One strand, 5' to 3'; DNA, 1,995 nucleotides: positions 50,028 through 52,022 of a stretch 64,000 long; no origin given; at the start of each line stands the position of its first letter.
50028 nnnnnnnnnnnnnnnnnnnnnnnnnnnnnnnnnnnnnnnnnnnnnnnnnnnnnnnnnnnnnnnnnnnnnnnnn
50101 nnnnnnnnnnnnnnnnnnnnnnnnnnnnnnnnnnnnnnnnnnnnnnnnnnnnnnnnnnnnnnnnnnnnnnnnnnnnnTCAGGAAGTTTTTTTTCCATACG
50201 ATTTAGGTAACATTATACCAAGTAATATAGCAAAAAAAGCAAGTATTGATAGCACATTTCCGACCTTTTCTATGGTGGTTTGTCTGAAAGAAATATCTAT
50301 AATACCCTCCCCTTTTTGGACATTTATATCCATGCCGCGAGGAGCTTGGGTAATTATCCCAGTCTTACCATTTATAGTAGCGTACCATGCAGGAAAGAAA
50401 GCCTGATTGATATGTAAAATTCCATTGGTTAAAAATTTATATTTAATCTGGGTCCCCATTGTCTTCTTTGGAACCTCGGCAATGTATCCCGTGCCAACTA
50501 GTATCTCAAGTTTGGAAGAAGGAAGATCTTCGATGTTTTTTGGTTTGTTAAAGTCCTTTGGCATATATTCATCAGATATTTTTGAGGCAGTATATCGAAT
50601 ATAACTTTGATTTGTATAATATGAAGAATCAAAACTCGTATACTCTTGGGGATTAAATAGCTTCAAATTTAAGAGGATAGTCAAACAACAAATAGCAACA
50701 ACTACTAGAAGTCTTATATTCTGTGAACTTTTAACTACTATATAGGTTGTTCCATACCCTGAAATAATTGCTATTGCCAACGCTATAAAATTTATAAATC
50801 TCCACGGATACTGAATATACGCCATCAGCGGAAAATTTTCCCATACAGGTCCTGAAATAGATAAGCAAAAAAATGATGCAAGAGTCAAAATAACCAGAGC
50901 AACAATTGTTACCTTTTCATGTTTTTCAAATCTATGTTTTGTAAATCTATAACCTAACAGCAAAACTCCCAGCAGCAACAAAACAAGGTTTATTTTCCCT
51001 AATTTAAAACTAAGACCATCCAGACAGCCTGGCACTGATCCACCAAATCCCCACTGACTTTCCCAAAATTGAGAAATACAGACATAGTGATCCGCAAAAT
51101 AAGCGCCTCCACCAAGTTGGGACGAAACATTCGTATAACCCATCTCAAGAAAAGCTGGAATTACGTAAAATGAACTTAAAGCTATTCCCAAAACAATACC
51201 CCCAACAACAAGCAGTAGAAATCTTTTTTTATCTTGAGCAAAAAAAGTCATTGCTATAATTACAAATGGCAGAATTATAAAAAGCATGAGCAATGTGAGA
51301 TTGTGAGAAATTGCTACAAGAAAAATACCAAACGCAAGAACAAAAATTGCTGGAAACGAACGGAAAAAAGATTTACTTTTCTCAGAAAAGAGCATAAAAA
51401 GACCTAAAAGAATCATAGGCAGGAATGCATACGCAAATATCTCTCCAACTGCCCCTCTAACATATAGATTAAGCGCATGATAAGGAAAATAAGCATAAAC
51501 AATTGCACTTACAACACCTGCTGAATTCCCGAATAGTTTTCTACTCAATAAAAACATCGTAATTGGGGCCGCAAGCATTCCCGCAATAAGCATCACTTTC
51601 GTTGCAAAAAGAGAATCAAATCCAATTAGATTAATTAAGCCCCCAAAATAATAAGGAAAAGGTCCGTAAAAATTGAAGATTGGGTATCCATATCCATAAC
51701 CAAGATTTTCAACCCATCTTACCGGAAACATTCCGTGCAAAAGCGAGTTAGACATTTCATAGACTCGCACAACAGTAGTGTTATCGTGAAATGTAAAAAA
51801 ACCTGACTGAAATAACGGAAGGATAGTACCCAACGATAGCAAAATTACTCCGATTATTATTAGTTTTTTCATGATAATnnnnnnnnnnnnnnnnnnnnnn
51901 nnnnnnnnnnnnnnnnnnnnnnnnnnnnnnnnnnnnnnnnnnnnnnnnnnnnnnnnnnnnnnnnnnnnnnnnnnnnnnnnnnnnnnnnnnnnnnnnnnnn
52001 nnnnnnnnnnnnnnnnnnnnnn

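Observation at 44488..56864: Four paralogs of an apparently undescribed GT-C-like family ('family X') with a strongly conserved N-terminal signature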

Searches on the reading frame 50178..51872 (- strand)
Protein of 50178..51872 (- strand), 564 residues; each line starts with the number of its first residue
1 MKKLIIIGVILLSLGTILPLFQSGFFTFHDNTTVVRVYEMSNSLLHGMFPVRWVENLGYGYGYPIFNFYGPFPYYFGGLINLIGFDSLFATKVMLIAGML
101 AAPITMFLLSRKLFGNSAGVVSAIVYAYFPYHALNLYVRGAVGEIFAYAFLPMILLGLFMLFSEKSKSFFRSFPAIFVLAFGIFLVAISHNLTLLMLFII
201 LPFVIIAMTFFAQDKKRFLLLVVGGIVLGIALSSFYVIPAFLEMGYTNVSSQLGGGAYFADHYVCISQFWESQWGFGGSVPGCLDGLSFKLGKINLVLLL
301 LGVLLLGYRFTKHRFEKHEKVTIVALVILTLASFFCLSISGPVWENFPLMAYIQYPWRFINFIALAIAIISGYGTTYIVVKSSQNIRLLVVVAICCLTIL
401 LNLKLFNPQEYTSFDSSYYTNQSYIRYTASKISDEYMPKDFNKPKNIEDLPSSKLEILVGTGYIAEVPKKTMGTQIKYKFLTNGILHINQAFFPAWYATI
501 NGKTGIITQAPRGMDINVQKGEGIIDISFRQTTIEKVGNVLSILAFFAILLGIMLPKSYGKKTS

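Call 4: search_protein_families(library=pfam, proteins=[window:50178-51872:-], max_evalue=1)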
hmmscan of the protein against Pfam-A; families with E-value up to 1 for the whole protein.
window:50178-51872:- (564 aa): 2 families
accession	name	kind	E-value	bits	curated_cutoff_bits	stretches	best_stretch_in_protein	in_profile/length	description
PF10131.15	PTPS_related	-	1.5e-11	44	26.4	1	66-414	1-318/621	6-pyruvoyl-tetrahydropterin synthase related domain; membrane protein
PF11337.13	DUF3139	-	0.59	11.2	27.3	1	391-464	6-68/83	Protein of unknown function (DUF3139)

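Call 5: search_protein_families(library=ncbifam, proteins=[window:50178-51872:-], max_evalue=1)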
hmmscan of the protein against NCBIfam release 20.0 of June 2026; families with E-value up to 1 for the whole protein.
window:50178-51872:- (564 aa): 2 families
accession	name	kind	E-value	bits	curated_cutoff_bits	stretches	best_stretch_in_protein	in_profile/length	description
TIGR04154.1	archaeo_STT3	subfamily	0.0038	15.6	450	1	61-236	63-255/831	oligosaccharyl transferase, archaeosortase A system-associated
NF053599.1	transp_MmpA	equivalog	0.93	8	210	1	86-176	64-144/543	MmpA family trehalose lipid delivery protein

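Call 10: find_homologous_proteins(query=window:50178-51872:-, max_evalue=0.00001)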
Query window:50178-51872:- (564 aa): 730 proteins with E <= 0.00001 among 8000 candidates; the best 120 are listed.
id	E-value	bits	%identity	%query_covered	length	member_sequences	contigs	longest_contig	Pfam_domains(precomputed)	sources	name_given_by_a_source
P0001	0.0e+0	1227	98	100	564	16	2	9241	PF10131.16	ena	-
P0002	8.5e-236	802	99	66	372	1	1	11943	PF10131.16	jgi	jgi:hypothetical protein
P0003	5.3e-235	799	61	98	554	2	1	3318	PF10131.16,PF09586.17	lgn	-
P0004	9.2e-187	640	52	99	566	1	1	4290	PF10131.16,PF09586.17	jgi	-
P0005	4.2e-186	638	53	99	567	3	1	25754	PF10131.16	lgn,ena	-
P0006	1.1e-182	627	51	98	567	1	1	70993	PF10131.16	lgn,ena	-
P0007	6.3e-182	624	51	98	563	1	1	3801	PF10131.16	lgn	-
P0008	1.3e-181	623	51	98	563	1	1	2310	PF10131.16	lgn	-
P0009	5.0e-181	621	52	99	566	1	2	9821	PF10131.16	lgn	-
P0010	2.2e-179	616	50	97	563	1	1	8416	-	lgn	-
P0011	1.0e-178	613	52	96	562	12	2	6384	PF10131.16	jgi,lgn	jgi:hypothetical protein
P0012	1.8e-178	613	51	98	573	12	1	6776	PF10131.16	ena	-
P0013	2.2e-178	612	49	99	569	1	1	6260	PF10131.16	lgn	-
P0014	3.7e-178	612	52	99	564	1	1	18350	PF10131.16,PF09586.17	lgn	-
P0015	5.9e-178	611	50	97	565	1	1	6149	PF10131.16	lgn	-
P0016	1.3e-177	610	50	100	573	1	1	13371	PF10131.16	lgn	-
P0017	1.6e-177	610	50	99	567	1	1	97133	PF10131.16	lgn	-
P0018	3.6e-177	608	50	100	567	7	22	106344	PF10131.16,PF20176.4,PF09586.17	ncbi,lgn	-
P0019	9.6e-177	607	50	97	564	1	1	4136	PF10131.16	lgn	-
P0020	1.6e-176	606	50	99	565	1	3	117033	PF10131.16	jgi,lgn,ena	-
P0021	2.5e-176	606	51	99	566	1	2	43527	PF10131.16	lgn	-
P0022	1.7e-175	603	50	96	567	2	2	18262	PF10131.16,PF20176.4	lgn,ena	-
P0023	4.3e-175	602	51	97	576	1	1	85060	PF10131.16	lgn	-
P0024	7.2e-175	601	49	98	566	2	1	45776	PF10131.16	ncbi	-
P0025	2.8e-174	599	50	99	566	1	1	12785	PF10131.16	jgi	jgi:uncharacterized membrane protein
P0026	4.4e-174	598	51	99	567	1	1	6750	PF10131.16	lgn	-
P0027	1.2e-173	597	50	97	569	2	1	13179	PF10131.16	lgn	-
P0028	1.6e-173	596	49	98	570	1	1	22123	PF10131.16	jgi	jgi:uncharacterized membrane protein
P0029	1.6e-173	596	49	97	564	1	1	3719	PF10131.16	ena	-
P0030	8.7e-173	594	49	99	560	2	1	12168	PF10131.16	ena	-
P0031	1.7e-172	593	50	97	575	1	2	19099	PF10131.16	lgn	-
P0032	2.0e-172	593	49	98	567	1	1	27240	PF10131.16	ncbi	-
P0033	3.9e-172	592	50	95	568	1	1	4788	PF10131.16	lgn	-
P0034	4.8e-172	591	49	98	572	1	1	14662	PF10131.16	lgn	-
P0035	1.6e-171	590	48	99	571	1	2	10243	PF10131.16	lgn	-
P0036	2.0e-171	589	51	96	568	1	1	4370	PF10131.16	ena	-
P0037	1.0e-170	587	49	96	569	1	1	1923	PF10131.16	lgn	-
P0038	3.9e-170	585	48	98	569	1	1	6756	PF10131.16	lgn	-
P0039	1.0e-169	584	50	97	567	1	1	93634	PF10131.16,PF09586.17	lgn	-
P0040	1.6e-169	583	48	99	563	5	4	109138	PF10131.16,PF20176.4,PF23021.4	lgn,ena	-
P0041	6.7e-168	578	48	97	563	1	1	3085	PF10131.16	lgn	-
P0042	7.7e-168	578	48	97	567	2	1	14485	PF10131.16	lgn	-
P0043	1.1e-167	577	48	97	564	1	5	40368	PF10131.16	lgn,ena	-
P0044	1.3e-167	577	48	98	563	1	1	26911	PF10131.16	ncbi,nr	ncbi:MAG: 6-pyruvoyl-tetrahydropterin synthase-related protein [Candidatus Levybacteria bacterium]|n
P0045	3.3e-166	572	48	96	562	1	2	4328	PF10131.16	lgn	-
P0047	5.3e-160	552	50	92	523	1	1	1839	PF10131.16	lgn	-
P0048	6.3e-160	551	46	98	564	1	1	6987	PF10131.16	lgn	-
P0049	6.5e-160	551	48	96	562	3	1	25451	PF10131.16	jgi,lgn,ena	-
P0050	2.2e-159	550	48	96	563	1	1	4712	PF10131.16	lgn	-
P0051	8.2e-159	548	47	96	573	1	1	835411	PF10131.16,PF09586.17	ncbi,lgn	-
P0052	8.1e-158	545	47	96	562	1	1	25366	PF10131.16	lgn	-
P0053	3.0e-156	539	47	98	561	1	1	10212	PF10131.16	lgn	-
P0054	3.8e-153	529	47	97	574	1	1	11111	PF10131.16,PF09586.17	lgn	-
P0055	5.0e-153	529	46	99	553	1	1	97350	PF10131.16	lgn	-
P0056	8.3e-153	528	44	96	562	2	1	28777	PF10131.16,PF09586.17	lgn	-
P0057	1.0e-151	524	44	100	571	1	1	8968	PF10131.16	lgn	-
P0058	3.3e-151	523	45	99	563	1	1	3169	PF10131.16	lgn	-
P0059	9.1e-151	521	45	97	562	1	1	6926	PF10131.16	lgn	-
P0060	1.7e-149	517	44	97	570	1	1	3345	PF10131.16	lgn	-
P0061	2.3e-149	517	47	95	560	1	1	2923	PF10131.16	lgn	-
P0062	5.6e-145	502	43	100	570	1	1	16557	PF10131.16,PF09586.17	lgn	-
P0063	9.4e-145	501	44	100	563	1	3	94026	PF10131.16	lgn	-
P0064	1.7e-144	501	42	100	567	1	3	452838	PF10131.16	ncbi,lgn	-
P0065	5.2e-144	499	45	94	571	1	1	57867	PF10131.16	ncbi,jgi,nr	ncbi:hypothetical protein C4577_05985 [Candidatus Parcubacteria bacterium]|nr:MAG: hypothetical prot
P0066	2.6e-143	497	44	96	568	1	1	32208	PF10131.16,PF09586.17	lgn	-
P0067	9.7e-143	495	44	98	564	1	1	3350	PF10131.16,PF09586.17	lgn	-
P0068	2.2e-142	494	43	98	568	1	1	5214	PF10131.16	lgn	-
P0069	2.6e-142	493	44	98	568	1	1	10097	PF10131.16,PF09586.17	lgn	-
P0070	4.8e-142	492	44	98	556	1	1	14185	PF10131.16,PF20176.4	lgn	-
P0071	6.3e-142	492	43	96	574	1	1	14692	PF10131.16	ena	-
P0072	8.4e-142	492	43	99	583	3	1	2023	PF10131.16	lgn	-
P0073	1.7e-141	491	44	93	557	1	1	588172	PF10131.16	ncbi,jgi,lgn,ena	-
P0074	4.4e-141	489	43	92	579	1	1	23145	PF10131.16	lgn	-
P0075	7.6e-141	489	44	98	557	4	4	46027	PF10131.16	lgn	-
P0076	1.5e-140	488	44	98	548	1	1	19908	PF10131.16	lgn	-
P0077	5.5e-140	486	43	96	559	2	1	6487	PF10131.16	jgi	jgi:hypothetical protein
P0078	8.1e-140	485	44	98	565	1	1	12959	PF10131.16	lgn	-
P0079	9.8e-140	485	43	98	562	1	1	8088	PF10131.16,PF09586.17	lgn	-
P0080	2.7e-139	483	42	95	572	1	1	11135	PF10131.16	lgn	-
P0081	3.3e-139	483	43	99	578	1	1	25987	PF10131.16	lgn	-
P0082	3.6e-139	483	44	96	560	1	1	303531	PF10131.16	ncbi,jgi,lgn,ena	-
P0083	5.0e-139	483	43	98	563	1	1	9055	PF10131.16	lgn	-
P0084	7.8e-139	482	44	100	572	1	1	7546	PF10131.16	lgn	-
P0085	1.3e-138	481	43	95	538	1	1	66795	PF10131.16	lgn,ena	-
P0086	1.9e-138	481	41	96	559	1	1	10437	PF10131.16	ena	-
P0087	2.0e-138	481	43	97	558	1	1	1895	PF10131.16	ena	-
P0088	3.0e-138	480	41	96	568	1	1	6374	PF10131.16,PF09586.17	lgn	-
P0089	3.4e-138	480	44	99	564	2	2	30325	PF10131.16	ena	-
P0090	1.1e-137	478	41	95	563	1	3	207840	PF10131.16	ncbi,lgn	-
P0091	1.7e-137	477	41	98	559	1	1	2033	PF10131.16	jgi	-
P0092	2.4e-137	477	40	98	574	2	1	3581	PF10131.16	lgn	-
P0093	2.7e-137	477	43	94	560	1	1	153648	PF10131.16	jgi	jgi:uncharacterized membrane protein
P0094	2.7e-137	477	45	99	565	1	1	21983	PF10131.16,PF13231.13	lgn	-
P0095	4.0e-137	476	43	95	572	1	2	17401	PF10131.16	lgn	-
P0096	5.2e-137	476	45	98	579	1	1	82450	PF10131.16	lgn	-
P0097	7.1e-137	475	42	100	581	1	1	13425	PF10131.16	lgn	-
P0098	1.3e-136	475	44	92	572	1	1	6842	PF10131.16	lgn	-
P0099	5.0e-136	473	41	96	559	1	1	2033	PF10131.16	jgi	-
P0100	1.7e-135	471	41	99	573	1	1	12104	PF10131.16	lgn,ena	-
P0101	1.8e-135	471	42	94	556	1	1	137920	PF10131.16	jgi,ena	-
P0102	2.0e-135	471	44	99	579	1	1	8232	PF10131.16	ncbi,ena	-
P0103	2.7e-135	470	44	98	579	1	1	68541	PF10131.16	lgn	-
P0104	2.8e-135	470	42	97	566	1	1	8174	PF10131.16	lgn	-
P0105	3.2e-135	470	42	97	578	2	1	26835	PF10131.16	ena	-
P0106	4.0e-135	470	42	96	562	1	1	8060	PF10131.16,PF13231.13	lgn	-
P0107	4.6e-135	469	43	97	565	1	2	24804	PF10131.16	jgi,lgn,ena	-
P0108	5.6e-135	469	42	98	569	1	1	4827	PF10131.16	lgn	-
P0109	5.7e-135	469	41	96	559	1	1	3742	PF10131.16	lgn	-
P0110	6.2e-135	469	42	99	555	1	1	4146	PF10131.16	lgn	-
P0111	7.1e-135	469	41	97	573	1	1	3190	PF10131.16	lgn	-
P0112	1.3e-134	468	43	93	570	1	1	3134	PF10131.16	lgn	-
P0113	2.3e-134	467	42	99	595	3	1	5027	PF10131.16,PF20176.4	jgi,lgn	jgi:hypothetical protein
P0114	5.3e-134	466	44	94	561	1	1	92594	PF10131.16,PF09586.17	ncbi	-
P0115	1.1e-133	465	41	99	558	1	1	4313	PF10131.16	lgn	-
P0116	1.9e-133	464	41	99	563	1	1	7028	PF10131.16,PF09586.17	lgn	-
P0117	2.5e-133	464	43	95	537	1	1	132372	PF10131.16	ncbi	-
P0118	3.9e-133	463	43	96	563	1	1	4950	PF10131.16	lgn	-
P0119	4.1e-133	463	52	75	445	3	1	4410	PF10131.16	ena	-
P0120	6.7e-133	462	42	98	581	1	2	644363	PF10131.16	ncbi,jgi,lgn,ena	-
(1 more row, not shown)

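Call 24: predict_structure(alignment_id=A2)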
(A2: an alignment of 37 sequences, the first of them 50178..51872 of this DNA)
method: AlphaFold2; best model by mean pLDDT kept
length: 564 residues; sequences in the alignment: 37
mean_pLDDT: 90.4   pTM: 0.91
mean pLDDT of the five models: 90.4, 90.2, 90.1, 89.3, 87.4
residues with pLDDT >= 90: 417; 70-90: 113; 50-70: 28; < 50: 6
segments of 3 or more residues with pLDDT < 50: 253-255, 562-564
pLDDT, mean of each block of 10 residues (from residue 1): 85 96 88 94 93 93 88 96 97 97 97 94 97 91 94 97 84 93 96 94 96 94 97 95 85 60 87 66 69 94 93 87 97 95 89 88 97 84 84 96 92 94 94 86 93 90 89 92 95 94 93 94 94 95 95 72 47
secondary structure, 60 per line:
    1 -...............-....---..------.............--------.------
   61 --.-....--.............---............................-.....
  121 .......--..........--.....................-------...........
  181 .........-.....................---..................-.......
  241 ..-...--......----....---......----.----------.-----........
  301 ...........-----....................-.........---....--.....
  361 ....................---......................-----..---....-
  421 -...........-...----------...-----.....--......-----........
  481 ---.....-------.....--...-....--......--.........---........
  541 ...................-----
elements in order: H2-16 H18-21 H33-45 H65-68 H71-83 H87-114 H116-127 H130-139 H142-162 H170-189 H191-211 H215-232 H234-242 H249-254 H259-262 H266-271 H293-311 H317-336 H338-346 H350-353 H356-380 H384-405 H416-419 H422-432 E455-459 E462-467 E473-480 E484-488 E496-500 E503-505 E507-510 E513-518 E521-529 H533-559

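Call 27: fold_search(model_id=the predicted structure, library=pdb)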
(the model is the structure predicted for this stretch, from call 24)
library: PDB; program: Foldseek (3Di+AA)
matches with E <= 10: 403; with E <= 0.001: 20
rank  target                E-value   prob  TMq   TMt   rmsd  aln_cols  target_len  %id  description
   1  3waj                  8.7e-06  1.00  0.44  0.33  13.1       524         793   16  Crystal structure of the Archaeoglobus fulgidus oligosaccharyltransferase (O29867_ARCFU) complex with Zn and sulfate (released 2013-10-30)
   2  7e9s_A                8.7e-06  1.00  0.47  0.33   9.5       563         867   16  Archaeal oligosaccharyltransferase AglB from Archaeoglobus fulgidus in complex with an inhibitory peptide and a dolich (released 2021-09-08)
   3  8if8_B                1.1e-05  1.00  0.46  0.43  11.9       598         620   11  Arabinosyltransferase AftA (released 2023-05-31)
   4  5gmy_A                1.9e-05  1.00  0.45  0.32  13.4       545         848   16  Crystal structure of the Archaeoglobus fulgidus oligosaccharyltransferase (O29867_ARCFU) tethered with an acceptor pep (released 2017-02-01)
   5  8pn9_A                3.0e-05  1.00  0.50  0.43   8.2       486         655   13  Structure of human oligosaccharyltransferase OST-A complex bound to NGI-1 (released 2024-05-08)
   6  8if8_C                4.1e-05  1.00  0.41  0.39  11.5       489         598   12  Arabinosyltransferase AftA (released 2023-05-31)
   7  6w98_A                5.6e-05  1.00  0.42  0.21   7.6       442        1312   12  Single-Particle Cryo-EM Structure of Arabinofuranosyltransferase AftD from Mycobacteria (released 2020-05-13)
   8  7oci_F                7.7e-05  1.00  0.49  0.44  10.3       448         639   11  Cryo-EM structure of yeast Ost6p containing oligosaccharyltransferase complex (released 2022-02-16)
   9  6gxc_A                1.5e-04  1.00  0.47  0.39  17.8       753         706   10  Bacterial oligosaccharyltransferase PglB in complex with an inhibitory peptide and a reactive lipid-linked oligosaccha (released 2018-11-14)
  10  8age_A                1.7e-04  1.00  0.51  0.45   8.4       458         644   14  Structure of yeast oligosaccharylransferase complex with acceptor peptide bound (released 2022-12-07)
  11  8agb_A                2.3e-04  1.00  0.47  0.41  12.7       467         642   12  Structure of yeast oligosaccharylransferase complex with lipid-linked oligosaccharide bound (released 2022-12-07)
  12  6ezn_F                2.7e-04  1.00  0.46  0.41  12.8       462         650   14  Cryo-EM structure of the yeast oligosaccharyltransferase (OST) complex (released 2018-01-17)
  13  5f15                  3.0e-04  1.00  0.35  0.36  13.9       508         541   11  Crystal Structure of ArnT from Cupriavidus metallidurans bound to Undecaprenyl phosphate (released 2016-02-17)
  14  5ogl_A                3.8e-04  1.00  0.46  0.37   7.6       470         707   12  Structure of bacterial oligosaccharyltransferase PglB in complex with an acceptor peptide and an lipid-linked oligosac (released 2017-10-25)
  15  6c26_A                4.1e-04  1.00  0.45  0.40  13.2       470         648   15  The Cryo-EM structure of a eukaryotic oligosaccharyl transferase complex (released 2018-01-31)
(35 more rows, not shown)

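Call 33: find_related_loci(query=window:50178-51872:-, collection=genome_contigs, flank=10000)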
Query window:50178-51872:- (564 aa) in genome_contigs; peptide patterns used: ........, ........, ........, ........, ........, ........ (x = any residue, [..] = any of these).
18 stretches matched a pattern; 5 encode a relative of the query (tblastn E <= 1e-3); 5 distinct loci.
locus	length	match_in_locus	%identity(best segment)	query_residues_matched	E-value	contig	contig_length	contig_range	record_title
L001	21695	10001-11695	62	1-564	0e+0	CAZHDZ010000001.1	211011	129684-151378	MAG TPA_asm: uncultured Gammaproteobacteria bacterium isolate SRP286056_co1_222 genome assembly, contig: NODE_27_length_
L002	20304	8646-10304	40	9-564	2e-131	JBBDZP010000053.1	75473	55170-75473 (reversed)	MAG: Candidatus Levyibacteriota bacterium isolate LejiaD_39_46 Lejia_D_659_length_75473_cov_28, whole genome shotgun seq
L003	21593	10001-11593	41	19-543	8e-125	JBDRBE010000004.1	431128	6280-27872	MAG: Candidatus Levyibacteriota bacterium isolate MEGAHIT-group-1.104 k141_1245768, whole genome shotgun sequence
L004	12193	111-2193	42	3-557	7e-124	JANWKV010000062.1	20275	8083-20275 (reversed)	MAG: Candidatus Microgenomates bacterium isolate CRAIB_MAG102 c_000000109815, whole genome shotgun sequence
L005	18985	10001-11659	40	9-561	1e-129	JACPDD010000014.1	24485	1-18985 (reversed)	MAG: Candidatus Levyibacteriota bacterium isolate NC_groundwater_300_Ag_B-0.1um_39_8 S7_GD2017_3_B1_scaffold_2849, whole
